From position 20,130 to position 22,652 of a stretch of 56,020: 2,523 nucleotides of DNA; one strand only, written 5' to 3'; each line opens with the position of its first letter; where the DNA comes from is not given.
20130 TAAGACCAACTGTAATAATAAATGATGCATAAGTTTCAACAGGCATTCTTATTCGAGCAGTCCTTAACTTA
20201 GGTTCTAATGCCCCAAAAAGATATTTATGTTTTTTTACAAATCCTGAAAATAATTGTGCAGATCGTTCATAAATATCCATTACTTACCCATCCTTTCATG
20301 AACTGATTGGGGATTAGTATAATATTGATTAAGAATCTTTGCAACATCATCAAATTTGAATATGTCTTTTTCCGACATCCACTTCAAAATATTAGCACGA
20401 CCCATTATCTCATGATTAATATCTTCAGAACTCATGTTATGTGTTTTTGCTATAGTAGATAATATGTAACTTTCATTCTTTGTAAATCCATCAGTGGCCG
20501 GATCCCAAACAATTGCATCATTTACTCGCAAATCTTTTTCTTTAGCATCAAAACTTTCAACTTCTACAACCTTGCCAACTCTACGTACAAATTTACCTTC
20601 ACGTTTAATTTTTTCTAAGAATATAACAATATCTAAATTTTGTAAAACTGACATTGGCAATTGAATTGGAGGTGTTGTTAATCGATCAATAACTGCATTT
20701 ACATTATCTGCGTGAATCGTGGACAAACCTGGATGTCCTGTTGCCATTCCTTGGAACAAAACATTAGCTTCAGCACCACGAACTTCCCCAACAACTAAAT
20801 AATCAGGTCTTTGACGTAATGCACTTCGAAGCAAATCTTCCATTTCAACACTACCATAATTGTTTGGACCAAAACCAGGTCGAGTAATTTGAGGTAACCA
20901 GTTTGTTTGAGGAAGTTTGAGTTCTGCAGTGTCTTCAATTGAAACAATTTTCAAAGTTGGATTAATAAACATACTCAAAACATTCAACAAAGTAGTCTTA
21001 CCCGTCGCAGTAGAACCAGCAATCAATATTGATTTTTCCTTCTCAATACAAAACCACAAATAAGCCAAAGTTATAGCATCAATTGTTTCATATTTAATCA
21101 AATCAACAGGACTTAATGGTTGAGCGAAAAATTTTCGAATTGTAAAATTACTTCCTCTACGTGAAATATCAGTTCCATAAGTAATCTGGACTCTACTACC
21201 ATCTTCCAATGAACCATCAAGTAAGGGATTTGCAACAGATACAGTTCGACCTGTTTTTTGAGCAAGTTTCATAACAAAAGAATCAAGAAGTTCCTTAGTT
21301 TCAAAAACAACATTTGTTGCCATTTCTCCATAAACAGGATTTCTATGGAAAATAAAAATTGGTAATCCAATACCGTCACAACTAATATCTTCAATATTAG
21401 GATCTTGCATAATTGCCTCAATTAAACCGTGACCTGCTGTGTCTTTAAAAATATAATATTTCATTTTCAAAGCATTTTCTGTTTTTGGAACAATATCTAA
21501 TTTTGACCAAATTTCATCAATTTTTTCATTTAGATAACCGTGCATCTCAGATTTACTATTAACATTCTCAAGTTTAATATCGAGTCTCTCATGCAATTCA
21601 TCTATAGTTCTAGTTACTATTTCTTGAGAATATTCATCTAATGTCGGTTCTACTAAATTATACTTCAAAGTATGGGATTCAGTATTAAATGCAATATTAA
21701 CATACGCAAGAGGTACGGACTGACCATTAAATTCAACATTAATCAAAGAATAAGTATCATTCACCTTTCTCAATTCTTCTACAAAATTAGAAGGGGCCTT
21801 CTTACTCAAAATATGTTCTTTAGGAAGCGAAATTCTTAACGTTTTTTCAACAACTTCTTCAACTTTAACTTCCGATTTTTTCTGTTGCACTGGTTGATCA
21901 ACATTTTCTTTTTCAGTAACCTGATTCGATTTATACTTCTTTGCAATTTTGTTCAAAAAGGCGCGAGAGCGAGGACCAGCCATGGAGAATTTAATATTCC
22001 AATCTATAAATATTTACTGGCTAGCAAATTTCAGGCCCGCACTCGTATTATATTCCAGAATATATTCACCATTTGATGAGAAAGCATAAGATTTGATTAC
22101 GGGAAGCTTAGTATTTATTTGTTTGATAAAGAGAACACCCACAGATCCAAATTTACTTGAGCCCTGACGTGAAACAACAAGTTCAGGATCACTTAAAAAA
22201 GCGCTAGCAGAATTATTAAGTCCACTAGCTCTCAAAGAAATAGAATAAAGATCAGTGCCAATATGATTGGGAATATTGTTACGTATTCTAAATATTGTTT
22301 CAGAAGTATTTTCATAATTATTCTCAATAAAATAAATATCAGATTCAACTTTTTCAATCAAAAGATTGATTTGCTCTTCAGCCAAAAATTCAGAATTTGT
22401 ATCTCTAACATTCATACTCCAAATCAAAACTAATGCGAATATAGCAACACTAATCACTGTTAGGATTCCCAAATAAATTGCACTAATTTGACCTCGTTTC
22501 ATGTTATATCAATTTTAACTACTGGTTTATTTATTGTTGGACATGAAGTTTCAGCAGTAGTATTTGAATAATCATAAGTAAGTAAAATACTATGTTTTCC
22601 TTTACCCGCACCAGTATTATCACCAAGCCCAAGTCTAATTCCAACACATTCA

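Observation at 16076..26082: Ten-gene type IV pilus-like operon with eight heterogeneous pilin-like subunits and a split platform protein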

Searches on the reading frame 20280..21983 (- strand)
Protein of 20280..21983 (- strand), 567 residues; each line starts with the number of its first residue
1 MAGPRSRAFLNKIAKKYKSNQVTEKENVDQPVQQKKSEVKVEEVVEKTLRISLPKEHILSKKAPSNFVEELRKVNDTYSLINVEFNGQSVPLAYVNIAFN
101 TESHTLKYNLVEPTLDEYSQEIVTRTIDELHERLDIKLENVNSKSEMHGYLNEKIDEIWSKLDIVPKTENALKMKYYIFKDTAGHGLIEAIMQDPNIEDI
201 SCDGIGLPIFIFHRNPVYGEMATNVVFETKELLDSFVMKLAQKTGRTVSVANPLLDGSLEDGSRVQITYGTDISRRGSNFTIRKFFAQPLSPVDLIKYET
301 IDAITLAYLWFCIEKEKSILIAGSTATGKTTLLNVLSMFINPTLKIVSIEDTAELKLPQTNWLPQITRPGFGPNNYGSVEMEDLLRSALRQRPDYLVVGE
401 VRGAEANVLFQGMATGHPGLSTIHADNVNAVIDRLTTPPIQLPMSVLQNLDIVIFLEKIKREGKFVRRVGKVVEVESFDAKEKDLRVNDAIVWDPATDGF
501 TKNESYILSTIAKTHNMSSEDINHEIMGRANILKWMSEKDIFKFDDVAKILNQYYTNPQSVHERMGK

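Call 3: search_protein_families(library=pfam, proteins=[window:20280-21983:-], max_evalue=1)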
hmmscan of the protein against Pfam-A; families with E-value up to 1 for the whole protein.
window:20280-21983:- (567 aa): 7 families
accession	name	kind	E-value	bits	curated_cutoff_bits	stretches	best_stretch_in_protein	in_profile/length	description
PF00437.27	T2SSE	-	3e-33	115.4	24.9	1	276-437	103-257/370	Type II/IV secretion system protein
PF23989.1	PilB3_C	-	0.00012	22.6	27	1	497-564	2-69/83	PilB3-like, C-terminal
PF00005.33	ABC_tran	-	0.0015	19.6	25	1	311-351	6-46/137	ABC transporter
PF20720.3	nSTAND3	-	0.016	15.3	27.2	1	313-355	14-57/155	Novel STAND NTPase 3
PF12775.13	AAA_7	-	0.017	15.1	25.8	1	297-338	13-55/181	P-loop containing dynein motor region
PF09439.16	SRPRB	-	0.059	13.2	25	1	315-353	2-39/178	Signal recognition particle receptor beta subunit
PF13555.12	AAA_29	-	0.15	12.3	27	1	315-342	21-48/61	P-loop containing region of AAA domain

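Call 9: find_related_loci(query=window:20280-21983:-, collection=genome_contigs, flank=10000)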
Query window:20280-21983:- (567 aa) in genome_contigs; peptide patterns used: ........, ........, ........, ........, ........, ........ (x = any residue, [..] = any of these).
349 stretches matched a pattern; 173 encode a relative of the query (tblastn E <= 1e-3); the best 80 are kept; 80 distinct loci.
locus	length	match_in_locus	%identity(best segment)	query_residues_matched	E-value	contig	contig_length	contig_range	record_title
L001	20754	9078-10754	78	1-567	0e+0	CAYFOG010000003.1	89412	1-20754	MAG TPA_asm: Candidatus Woesearchaeota archaeon isolate ERP019367_co1_78 genome assembly, contig: NODE_335_length_89412_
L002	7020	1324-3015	76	1-567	0e+0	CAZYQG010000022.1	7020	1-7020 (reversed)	MAG TPA_asm: Candidatus Woesearchaeota archaeon isolate binchicken_co141_98 genome assembly, contig: NODE_38156_length_7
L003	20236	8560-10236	75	1-567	0e+0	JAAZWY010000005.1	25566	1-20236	MAG: Nanoarchaeota archaeon isolate bin102p NODE_5_length_25566_cov_14.132374, whole genome shotgun sequence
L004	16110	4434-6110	75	1-567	0e+0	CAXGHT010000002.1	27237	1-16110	MAG TPA_asm: uncultured archaeon isolate ERR594290_metabat2_61 genome assembly, contig: ERZ5402418.415, whole genome sho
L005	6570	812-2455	64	12-561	0e+0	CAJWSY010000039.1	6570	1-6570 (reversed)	MAG TPA_asm: uncultured Chloroflexi bacterium isolate ERR599082_bin.30_MetaBAT_v2.12.1_MAG genome assembly, contig: NODE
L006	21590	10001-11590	64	32-561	0e+0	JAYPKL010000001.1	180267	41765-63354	MAG: Candidatus Woesearchaeota archaeon isolate 139576_S177_concoct_bins.tsv.011 NODE_23_length_180267_cov_6.865569, who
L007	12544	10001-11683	52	5-565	0e+0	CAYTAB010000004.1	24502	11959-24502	MAG TPA_asm: Candidatus Woesearchaeota archaeon isolate binchicken_co256_33 genome assembly, contig: NODE_3664_length_24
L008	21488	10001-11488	53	69-565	8e-179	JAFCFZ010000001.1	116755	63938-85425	Candidatus Parvarchaeota archaeon isolate Meg22_46_Bin_205 Meg22_46_Bin_205_scaffold_287, whole genome shotgun sequence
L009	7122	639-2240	50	19-566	3e-177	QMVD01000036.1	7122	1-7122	MAG: Nanoarchaeota archaeon isolate B33_G15 B33_Guay15_scaffold_03840, whole genome shotgun sequence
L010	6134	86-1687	49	19-566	8e-178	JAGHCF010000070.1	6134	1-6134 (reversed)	MAG: Nanoarchaeota archaeon isolate AUK275 PB_MBMC_229_c_000000000022, whole genome shotgun sequence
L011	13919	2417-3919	50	58-558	5e-167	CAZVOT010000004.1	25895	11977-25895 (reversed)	MAG TPA_asm: Candidatus Woesearchaeota archaeon isolate binchicken_co387_106 genome assembly, contig: NODE_1548_length_2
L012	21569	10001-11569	47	42-565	2e-166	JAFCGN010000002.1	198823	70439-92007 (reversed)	Candidatus Parvarchaeota archaeon isolate Meg22_810_Bin_165 Meg22_810_Bin_165_scaffold_508, whole genome shotgun sequenc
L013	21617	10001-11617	45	32-566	8e-164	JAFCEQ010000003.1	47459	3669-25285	Candidatus Parvarchaeota archaeon isolate Meg22_1214_Bin_175 Meg22_1214_Bin_175_scaffold_1399, whole genome shotgun sequ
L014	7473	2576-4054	50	69-561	3e-161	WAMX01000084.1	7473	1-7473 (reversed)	MAG: Nanobdellati archaeon isolate S139_153_esom k151_520732, whole genome shotgun sequence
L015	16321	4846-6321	49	70-561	6e-161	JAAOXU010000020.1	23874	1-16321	MAG: Candidatus Altiarchaeota archaeon isolate DPANNHV_H2.bin.121 k83_1037492, whole genome shotgun sequence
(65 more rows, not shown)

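Call 10: search_protein_families(library=ncbifam, proteins=[window:20280-21983:-], max_evalue=0.1)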
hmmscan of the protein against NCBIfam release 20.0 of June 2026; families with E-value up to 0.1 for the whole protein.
window:20280-21983:- (567 aa): 35 families (the best 25 are shown)
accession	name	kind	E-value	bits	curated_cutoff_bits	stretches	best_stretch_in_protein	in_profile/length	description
NF058587.1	archaellum_moto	equivalog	3.2e-126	422.2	550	1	98-556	60-519/527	archaellum flagellar ATPase motor FlaI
NF053672.1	bindosome_BasE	exception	1.1e-67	229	1000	1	99-557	54-510/512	bindosome assembly system ATPase subunit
TIGR03819.1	heli_sec_ATPase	hypoth_equivalog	2.1e-42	145.6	373.15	1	169-436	36-298/340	TadA family conjugal transfer-associated ATPase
TIGR02788.1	VirB11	equivalog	1.5e-35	122.7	249.95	2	307-436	135-263/308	P-type DNA transfer ATPase VirB11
TIGR02782.1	TrbB_P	equivalog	1.9e-32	112.7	304.55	1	235-480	56-298/303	P-type conjugative transfer ATPase TrbB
NF010475.0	PRK13900.1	equivalog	9.9e-28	97.2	389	2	308-472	152-322/333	type IV secretion system ATPase VirB11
NF010469.0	PRK13894.1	subfamily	8.4e-25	87.8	508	1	233-479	67-311/320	conjugal transfer ATPase TrbB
NF010407.0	PRK13833.1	subfamily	1.5e-23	83.8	499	1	278-482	106-307/323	conjugal transfer protein TrbB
NF010425.0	PRK13851.1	equivalog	2.1e-20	72.9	461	1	307-429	153-274/344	type IV secretion system protein VirB11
NF041000.1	ATPase_ComGA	equivalog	1.5e-18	66.8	300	1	315-437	127-244/267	competence type IV pilus ATPase ComGA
TIGR02538.1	type_IV_pilB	equivalog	7.5e-14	51.2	675.65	1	318-437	318-431/564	type IV-A pilus assembly ATPase PilB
TIGR02533.1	type_II_gspE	equivalog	5.6e-13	48.4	630.25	1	319-436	246-357/486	type II secretion system ATPase GspE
TIGR01420.1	pilT_fam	subfamily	6.9e-13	48.5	319.1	1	314-436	120-240/343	PilT/PilU family type 4a pilus ATPase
NF007755.0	PRK10436.1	equivalog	2.5e-12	46.2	617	1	318-440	221-337/465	type II secretion system protein GspE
NF053534.1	T4PilAsmATPsTfpB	equivalog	1.8e-11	43.2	850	1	317-437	337-451/584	type IV pilus assembly ATPase TfpB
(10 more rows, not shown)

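Call 24: search_solved_structures(query=window:20280-21983:-, max_evalue=1e-10)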
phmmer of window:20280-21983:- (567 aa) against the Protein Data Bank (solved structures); distinct sequences matched with E-value up to 1e-10: 9.
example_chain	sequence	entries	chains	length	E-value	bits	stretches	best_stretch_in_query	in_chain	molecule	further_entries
2oap_1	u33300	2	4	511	4.6e-114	385.3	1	97-564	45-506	Type II secretion system protein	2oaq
4ii7_A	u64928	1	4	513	6e-85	289.3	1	99-548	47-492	FlaI ATPase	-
4ihq_A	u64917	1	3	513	3.9e-84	286.6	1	99-548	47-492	FlaI ATPase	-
8rkd_E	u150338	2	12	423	6.8e-39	137.3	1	177-476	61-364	Pilus assembly ATPase CpaF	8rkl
8rjf_A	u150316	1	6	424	6.8e-39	137.3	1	177-476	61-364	Pilus assembly ATPase CpaF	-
9e24_A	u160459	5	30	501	1.1e-38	136.6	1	177-476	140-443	CpaF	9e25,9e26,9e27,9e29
6bge_A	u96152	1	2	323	3.8e-15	58.9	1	246-436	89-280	VirB11-like protein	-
1g6o_A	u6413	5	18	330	3.9e-15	58.9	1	246-436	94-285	CAG-ALPHA | virB11 homolog | Cag-alfa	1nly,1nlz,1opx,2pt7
2gza_A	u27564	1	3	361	3.6e-13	52.4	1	306-441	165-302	Type IV secretion system protein VirB11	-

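Call 86: search_solved_structures(query=window:20280-21983:-, max_evalue=1e-30, show_alignments=5)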
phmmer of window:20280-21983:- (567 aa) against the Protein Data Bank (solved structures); distinct sequences matched with E-value up to 1e-30: 6.
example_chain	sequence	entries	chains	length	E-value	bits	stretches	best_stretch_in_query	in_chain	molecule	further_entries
2oap_1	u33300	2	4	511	4.6e-114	385.3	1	97-564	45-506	Type II secretion system protein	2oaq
4ii7_A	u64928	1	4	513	6e-85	289.3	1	99-548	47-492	FlaI ATPase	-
4ihq_A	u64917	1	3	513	3.9e-84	286.6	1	99-548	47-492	FlaI ATPase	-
8rkd_E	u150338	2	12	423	6.8e-39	137.3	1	177-476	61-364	Pilus assembly ATPase CpaF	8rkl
8rjf_A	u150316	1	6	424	6.8e-39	137.3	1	177-476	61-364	Pilus assembly ATPase CpaF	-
9e24_A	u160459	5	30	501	1.1e-38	136.6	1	177-476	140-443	CpaF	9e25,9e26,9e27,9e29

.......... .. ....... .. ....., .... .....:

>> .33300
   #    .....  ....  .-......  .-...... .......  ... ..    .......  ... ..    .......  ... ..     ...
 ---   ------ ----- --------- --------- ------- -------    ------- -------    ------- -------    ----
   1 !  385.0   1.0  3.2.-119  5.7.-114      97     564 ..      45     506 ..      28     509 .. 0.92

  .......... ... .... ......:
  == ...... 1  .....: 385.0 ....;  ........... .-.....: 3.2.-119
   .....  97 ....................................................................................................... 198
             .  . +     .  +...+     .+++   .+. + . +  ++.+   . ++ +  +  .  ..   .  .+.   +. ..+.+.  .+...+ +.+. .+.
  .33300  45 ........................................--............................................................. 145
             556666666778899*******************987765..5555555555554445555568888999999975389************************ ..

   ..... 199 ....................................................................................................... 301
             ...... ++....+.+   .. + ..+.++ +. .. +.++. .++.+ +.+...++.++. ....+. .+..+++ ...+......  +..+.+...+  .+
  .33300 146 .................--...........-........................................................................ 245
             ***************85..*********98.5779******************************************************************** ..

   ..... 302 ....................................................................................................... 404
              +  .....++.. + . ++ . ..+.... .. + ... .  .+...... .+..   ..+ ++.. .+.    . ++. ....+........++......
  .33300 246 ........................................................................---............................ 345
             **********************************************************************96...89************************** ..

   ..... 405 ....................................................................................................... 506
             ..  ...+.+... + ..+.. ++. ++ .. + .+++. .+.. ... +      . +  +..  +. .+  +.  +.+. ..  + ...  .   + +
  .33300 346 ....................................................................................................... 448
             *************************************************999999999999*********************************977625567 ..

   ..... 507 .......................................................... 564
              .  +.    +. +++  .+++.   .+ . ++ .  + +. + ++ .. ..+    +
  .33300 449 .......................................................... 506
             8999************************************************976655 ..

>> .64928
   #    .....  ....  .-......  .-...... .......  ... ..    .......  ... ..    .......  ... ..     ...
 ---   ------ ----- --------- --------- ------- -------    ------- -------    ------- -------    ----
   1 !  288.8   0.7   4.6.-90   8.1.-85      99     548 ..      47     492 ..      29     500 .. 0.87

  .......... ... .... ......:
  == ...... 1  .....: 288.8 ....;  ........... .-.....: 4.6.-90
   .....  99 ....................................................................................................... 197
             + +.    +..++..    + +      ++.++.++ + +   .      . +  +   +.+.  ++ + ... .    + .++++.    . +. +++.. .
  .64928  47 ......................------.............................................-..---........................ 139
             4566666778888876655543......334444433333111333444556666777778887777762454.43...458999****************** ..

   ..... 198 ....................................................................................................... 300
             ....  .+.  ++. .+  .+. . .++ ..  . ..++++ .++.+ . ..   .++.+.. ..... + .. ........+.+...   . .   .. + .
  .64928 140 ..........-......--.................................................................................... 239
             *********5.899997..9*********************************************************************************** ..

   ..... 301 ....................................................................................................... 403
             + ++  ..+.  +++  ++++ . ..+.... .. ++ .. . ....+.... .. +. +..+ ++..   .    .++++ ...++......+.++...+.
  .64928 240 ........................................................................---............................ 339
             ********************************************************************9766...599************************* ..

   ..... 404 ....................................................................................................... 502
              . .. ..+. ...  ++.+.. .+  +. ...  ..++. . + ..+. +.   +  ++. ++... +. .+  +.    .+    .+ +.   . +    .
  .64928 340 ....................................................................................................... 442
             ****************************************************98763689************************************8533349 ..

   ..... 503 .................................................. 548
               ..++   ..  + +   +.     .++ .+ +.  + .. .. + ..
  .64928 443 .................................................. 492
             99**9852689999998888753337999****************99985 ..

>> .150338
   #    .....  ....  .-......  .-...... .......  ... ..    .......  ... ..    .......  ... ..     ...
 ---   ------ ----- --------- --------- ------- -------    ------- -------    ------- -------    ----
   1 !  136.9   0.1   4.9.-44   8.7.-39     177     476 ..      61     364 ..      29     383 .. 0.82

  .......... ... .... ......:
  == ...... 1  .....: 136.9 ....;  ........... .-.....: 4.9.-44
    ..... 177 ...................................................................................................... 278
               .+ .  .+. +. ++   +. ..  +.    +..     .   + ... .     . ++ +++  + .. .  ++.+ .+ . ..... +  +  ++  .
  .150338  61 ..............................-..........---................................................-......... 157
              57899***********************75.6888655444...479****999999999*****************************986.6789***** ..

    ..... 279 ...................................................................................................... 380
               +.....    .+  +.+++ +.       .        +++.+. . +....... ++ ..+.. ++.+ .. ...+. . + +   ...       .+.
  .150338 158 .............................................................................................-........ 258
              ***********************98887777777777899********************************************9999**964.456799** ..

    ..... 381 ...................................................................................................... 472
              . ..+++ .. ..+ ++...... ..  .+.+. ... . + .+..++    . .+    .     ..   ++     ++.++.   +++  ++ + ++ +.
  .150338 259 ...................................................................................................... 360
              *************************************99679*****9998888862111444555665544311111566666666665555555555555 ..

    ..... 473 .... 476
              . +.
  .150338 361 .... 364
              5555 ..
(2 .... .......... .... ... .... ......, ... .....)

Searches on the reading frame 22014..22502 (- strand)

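Call 3: search_protein_families(library=pfam, proteins=[window:22014-22502:-], max_evalue=1)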
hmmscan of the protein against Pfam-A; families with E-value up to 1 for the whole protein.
window:22014-22502:- (162 aa): 2 families
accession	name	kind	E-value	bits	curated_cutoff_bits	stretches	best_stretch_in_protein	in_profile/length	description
PF00398.26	RrnaAD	-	0.035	13.7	24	1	52-133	81-166/263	Ribosomal RNA adenine dimethylase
PF08513.17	LisH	-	0.069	13.6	21.6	0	90-103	11-24/27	LisH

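Call 10: search_protein_families(library=ncbifam, proteins=[window:22014-22502:-], max_evalue=0.1)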
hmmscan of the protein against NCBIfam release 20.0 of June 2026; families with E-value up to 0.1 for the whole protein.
window:22014-22502:- (162 aa): 0 families
